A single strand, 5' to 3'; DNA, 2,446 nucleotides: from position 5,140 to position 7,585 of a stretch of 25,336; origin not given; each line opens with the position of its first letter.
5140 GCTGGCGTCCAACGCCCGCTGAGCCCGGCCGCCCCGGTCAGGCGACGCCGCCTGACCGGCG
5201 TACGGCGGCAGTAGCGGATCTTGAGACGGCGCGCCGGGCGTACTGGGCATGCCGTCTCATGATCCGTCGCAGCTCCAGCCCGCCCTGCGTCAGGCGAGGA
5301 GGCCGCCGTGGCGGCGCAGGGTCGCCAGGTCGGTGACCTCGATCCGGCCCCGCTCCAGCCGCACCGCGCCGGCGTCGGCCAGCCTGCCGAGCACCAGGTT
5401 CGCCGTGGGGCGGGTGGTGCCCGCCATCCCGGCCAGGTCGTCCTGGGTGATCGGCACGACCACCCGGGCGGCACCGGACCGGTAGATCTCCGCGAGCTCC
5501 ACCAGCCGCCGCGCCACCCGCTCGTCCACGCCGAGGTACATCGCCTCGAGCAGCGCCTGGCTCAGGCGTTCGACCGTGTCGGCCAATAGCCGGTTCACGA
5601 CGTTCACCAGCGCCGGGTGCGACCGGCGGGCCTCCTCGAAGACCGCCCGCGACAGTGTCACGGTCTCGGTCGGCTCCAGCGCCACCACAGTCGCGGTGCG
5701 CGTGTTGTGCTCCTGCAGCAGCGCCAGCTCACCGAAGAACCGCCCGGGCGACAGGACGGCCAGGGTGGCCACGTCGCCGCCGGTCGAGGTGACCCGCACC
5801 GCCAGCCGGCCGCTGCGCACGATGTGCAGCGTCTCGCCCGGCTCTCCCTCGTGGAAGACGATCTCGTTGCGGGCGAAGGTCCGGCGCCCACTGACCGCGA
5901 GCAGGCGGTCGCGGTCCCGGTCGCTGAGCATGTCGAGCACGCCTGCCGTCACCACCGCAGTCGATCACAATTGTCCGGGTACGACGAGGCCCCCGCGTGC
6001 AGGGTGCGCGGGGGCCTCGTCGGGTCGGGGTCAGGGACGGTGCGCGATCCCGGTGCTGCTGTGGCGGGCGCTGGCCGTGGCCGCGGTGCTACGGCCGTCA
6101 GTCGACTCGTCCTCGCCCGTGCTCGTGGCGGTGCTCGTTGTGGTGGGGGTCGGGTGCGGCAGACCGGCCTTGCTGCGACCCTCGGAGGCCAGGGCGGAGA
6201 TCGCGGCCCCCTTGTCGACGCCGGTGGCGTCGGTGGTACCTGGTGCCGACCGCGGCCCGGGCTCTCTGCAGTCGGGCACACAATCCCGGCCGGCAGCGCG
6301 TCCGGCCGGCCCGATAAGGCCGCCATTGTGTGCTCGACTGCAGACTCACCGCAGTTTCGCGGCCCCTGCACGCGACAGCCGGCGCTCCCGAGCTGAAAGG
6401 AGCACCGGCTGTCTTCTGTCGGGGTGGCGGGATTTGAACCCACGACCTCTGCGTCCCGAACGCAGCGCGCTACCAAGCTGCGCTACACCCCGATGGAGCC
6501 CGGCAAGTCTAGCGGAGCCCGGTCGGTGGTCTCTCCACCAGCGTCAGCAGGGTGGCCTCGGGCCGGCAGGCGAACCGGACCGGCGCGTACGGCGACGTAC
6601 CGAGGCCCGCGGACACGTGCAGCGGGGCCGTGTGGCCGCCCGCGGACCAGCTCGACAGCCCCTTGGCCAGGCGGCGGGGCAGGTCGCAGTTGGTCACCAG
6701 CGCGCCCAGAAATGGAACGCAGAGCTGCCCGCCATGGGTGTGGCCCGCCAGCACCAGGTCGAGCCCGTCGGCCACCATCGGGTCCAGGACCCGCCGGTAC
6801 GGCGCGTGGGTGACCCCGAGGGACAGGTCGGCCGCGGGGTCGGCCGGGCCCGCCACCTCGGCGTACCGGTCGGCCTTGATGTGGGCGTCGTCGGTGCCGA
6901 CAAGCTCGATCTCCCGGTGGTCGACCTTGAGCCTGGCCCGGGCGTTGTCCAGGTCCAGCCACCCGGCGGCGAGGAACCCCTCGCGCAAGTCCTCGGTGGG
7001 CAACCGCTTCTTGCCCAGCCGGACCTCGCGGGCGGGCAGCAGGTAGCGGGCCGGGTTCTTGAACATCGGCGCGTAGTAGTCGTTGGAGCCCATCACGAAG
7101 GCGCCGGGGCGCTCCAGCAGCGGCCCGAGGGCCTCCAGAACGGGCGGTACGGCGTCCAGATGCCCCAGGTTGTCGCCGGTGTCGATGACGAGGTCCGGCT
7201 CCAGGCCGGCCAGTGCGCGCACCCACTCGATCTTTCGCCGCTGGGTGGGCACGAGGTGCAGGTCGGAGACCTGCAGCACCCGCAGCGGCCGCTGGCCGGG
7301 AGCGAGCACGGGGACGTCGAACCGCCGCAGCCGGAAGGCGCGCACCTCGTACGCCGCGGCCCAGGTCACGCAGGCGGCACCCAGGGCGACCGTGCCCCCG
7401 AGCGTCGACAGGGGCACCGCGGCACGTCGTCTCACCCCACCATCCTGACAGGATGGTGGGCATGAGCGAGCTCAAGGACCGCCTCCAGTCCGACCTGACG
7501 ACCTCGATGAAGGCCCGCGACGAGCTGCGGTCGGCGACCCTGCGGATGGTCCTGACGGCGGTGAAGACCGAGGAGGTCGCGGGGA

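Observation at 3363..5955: Candidate protease-based signalling module: small acidic peptide + GAF-only protein + cytoplasmic subtilase + dedicated Crp paralog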

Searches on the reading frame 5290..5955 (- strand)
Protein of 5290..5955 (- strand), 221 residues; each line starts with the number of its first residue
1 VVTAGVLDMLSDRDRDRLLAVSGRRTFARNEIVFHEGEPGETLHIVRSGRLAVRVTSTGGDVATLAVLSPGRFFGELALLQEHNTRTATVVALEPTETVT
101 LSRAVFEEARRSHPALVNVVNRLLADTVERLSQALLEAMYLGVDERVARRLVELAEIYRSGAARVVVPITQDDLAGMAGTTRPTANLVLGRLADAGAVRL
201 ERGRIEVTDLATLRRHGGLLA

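Call 4: search_protein_families(library=pfam, proteins=[window:5290-5955:-], max_evalue=0.01)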
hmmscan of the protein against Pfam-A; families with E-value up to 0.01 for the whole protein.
window:5290-5955:- (221 aa): 4 families
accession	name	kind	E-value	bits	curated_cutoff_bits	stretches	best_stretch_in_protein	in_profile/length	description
PF00027.35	cNMP_binding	-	3.1e-23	82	27.5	1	25-112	2-88/89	Cyclic nucleotide-binding domain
PF13545.12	HTH_Crp_2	-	1.4e-17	63.8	27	1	145-215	1-69/70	Crp-like helix-turn-helix domain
PF12802.13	MarR_2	-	0.0032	18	27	0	156-202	13-54/61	MarR family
PF01978.25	TrmB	-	0.006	16.8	25.6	0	169-204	23-58/68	Sugar-specific transcriptional regulator TrmB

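Call 6: search_protein_families(library=ncbifam, proteins=[window:5290-5955:-], max_evalue=0.01)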
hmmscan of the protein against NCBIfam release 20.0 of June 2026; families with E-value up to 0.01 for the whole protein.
window:5290-5955:- (221 aa): 13 families
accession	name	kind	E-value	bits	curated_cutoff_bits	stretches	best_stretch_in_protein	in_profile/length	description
NF008732.0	PRK11753.1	equivalog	8.2e-21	74.4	266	1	13-200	14-203/214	cAMP-activated global transcriptional regulator CRP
NF006901.0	PRK09392.1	equivalog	9e-12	44.8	211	1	10-215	18-219/236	transcriptional activator FtrB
NF010499.0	PRK13918.1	equivalog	1e-11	44.8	274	1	26-214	16-198/205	CRP/FNR family transcriptional regulator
NF041163.2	encap_f2b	equivalog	9.8e-11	41.4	400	1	23-126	96-199/450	family 2B encapsulin nanocompartment shell protein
TIGR03896.1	cyc_nuc_ocin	subfamily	5.1e-09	35.9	161.05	1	9-151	148-289/317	bacteriocin-type transport-associated protein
NF058543.1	ActPatMycb56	equivalog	7.3e-09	34.9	460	1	30-131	27-122/317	acetyltransferase Pat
NF052518.1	TransRegLdrP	equivalog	5e-08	33.2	300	1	26-216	3-187/195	transcriptional regulator LdrP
NF053664.1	TransRegPtrACyano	equivalog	9.3e-07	28.3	300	1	43-204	30-186/196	Crp/Fnr family transcriptional regulator PtrA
NF050806.1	TransRegFixKCaul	equivalog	2.3e-06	27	300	1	21-209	22-206/215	transcriptional regulator FixK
NF008365.0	PRK11161.1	subfamily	8.2e-06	25.3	228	1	13-215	37-241/250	fumarate/nitrate reduction transcriptional regulator Fnr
TIGR03697.1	NtcA_cyano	equivalog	1.1e-05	25.2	244.95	1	32-213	3-188/193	global nitrogen regulator NtcA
NF045989.1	TransRegFnrLRhodb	equivalog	0.00019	20.7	300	1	17-217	31-235/245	transcriptional regulator FnrL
NF007707.0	PRK10402.1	subfamily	0.00021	21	180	1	25-102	34-110/226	transcriptional regulator YeiL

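Call 33: search_solved_structures(query=window:5290-5955:-, show_alignments=2, max_evalue=1e-10)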
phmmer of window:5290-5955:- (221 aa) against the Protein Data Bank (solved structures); distinct sequences matched with E-value up to 1e-10: 59.
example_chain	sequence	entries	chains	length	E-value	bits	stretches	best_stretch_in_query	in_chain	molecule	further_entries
4ev0_A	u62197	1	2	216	5.1e-26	95.1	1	11-214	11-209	Transcription regulator, Crp family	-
9ya0_MA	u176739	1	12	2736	2.2e-25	93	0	4-108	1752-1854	PCR12, TGME49_219070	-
4cyd_A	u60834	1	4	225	1.6e-23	86.9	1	25-215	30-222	PROBABLE TRANSCRIPTION REGULATOR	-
4byy_A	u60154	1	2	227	1.7e-23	86.9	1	25-215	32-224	TRANSCRIPTIONAL REGULATOR, CRP/FNR FAMILY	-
3r6s_A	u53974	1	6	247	2.2e-23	86.5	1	25-215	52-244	transcription regulator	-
3h3u_A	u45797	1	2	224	5e-22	82.1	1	26-215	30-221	PROBABLE TRANSCRIPTIONAL REGULATORY PROTEIN (PROBABLY CRP/FNR-FAMILY)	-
3mzh_A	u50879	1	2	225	5e-22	82.1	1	26-215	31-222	PROBABLE TRANSCRIPTIONAL REGULATORY PROTEIN (PROBABLY CRP/FNR-FAMILY)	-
3d0s_A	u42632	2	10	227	5.2e-22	82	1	26-215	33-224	TRANSCRIPTIONAL REGULATORY PROTEIN | PROBABLE TRANSCRIPTIONAL REGULATORY PROTEIN (PROBABLY CRP/ FNR-FAMILY)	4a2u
3i54_A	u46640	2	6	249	7e-22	81.6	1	26-215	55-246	Transcriptional regulator, Crp/Fnr family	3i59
5dyk_A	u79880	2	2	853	2.4e-17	66.8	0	4-105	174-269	CGMP-dependent protein kinase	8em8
5ezr_A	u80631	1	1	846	3.3e-17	66.4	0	4-105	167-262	cGMP-dependent protein kinase, putative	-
4rz7_A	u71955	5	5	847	3.3e-17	66.4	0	4-105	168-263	cGMP-dependent protein kinase, putative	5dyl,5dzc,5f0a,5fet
9p74_A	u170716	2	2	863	3.6e-17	66.2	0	4-105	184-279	cGMP-dependent protein kinase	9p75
7few_B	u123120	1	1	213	1.4e-13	54.5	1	15-201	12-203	cAMP-activated global transcriptional regulator Vfr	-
3h3z_A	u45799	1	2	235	1.7e-13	54.3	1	9-216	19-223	Cyclic nucleotide-binding protein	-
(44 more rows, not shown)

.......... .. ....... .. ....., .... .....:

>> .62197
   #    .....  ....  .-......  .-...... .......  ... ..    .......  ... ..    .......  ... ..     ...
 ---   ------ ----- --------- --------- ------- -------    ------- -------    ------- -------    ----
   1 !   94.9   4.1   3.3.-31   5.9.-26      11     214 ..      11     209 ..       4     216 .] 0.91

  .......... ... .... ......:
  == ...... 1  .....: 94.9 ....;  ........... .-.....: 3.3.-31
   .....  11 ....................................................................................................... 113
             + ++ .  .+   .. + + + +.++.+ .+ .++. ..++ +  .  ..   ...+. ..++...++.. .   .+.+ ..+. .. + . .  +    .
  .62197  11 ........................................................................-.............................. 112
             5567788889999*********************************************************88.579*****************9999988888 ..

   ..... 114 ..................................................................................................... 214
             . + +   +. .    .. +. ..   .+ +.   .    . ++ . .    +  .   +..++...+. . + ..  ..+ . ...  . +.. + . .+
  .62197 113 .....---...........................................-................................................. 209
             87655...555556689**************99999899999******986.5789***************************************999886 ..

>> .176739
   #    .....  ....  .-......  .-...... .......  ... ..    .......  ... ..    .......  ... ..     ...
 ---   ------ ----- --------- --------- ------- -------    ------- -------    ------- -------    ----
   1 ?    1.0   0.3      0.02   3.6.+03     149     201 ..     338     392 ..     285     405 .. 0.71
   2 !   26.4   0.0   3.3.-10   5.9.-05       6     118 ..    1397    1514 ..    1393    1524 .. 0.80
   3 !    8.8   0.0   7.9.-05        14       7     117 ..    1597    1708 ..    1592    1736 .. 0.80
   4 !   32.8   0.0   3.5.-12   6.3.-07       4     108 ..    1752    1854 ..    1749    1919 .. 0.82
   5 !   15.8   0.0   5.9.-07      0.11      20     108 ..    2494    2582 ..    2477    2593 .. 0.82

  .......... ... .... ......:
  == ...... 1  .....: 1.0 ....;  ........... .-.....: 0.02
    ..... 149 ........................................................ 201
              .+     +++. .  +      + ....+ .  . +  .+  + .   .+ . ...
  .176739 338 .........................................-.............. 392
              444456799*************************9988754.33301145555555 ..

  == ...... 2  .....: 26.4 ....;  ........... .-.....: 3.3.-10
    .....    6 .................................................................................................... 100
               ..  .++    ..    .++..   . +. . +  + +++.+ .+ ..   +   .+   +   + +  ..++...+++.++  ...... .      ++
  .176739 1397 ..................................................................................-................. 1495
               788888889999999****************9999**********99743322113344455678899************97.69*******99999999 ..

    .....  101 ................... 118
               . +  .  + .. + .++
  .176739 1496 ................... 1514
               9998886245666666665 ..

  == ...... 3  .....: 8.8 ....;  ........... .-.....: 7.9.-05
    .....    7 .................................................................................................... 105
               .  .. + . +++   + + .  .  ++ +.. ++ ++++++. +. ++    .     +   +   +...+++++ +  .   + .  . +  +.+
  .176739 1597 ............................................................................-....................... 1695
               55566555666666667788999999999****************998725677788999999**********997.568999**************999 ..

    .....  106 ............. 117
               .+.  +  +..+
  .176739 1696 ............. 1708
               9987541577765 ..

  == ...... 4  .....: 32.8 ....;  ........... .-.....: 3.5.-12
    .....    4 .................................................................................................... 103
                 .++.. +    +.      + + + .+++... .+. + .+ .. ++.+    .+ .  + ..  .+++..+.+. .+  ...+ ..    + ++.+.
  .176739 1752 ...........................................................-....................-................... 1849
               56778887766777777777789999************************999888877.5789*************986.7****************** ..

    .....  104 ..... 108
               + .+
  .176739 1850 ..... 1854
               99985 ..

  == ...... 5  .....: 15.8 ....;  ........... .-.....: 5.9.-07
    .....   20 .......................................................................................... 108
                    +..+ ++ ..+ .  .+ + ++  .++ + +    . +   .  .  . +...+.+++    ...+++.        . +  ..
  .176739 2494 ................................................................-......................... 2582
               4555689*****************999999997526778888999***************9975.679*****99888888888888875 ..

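Call 69: search_protein_families(library=padloc, proteins=[window:5290-5952:-], max_evalue=0.001)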
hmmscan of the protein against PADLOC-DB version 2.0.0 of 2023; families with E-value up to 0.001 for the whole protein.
window:5290-5952:- (220 aa): 4 families
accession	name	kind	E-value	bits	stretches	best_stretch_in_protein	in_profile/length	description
PDLC02371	PycTIR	-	2.6e-12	44.7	1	16-129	32-140/288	-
PDLC00731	Effector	-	1.2e-11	42.2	1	18-128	37-142/306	TIR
PDLC00734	PycC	-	8.6e-10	36.3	1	24-151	36-164/374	Pycsar cyclase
PDLC00732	Effector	-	7.4e-07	26.4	1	22-128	37-138/301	TIR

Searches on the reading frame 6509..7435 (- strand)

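Call 4: search_protein_families(library=pfam, proteins=[window:6509-7435:-], max_evalue=0.01)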
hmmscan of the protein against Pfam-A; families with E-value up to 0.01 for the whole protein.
window:6509-7435:- (308 aa): 2 families
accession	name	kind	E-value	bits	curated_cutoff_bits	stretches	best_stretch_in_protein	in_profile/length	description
PF00149.33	Metallophos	-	1.2e-09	39.3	21.5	1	51-235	1-190/191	Calcineurin-like phosphoesterase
PF12850.12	Metallophos_2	-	2.7e-05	24.7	27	1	52-234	2-117/154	Calcineurin-like phosphoesterase superfamily domain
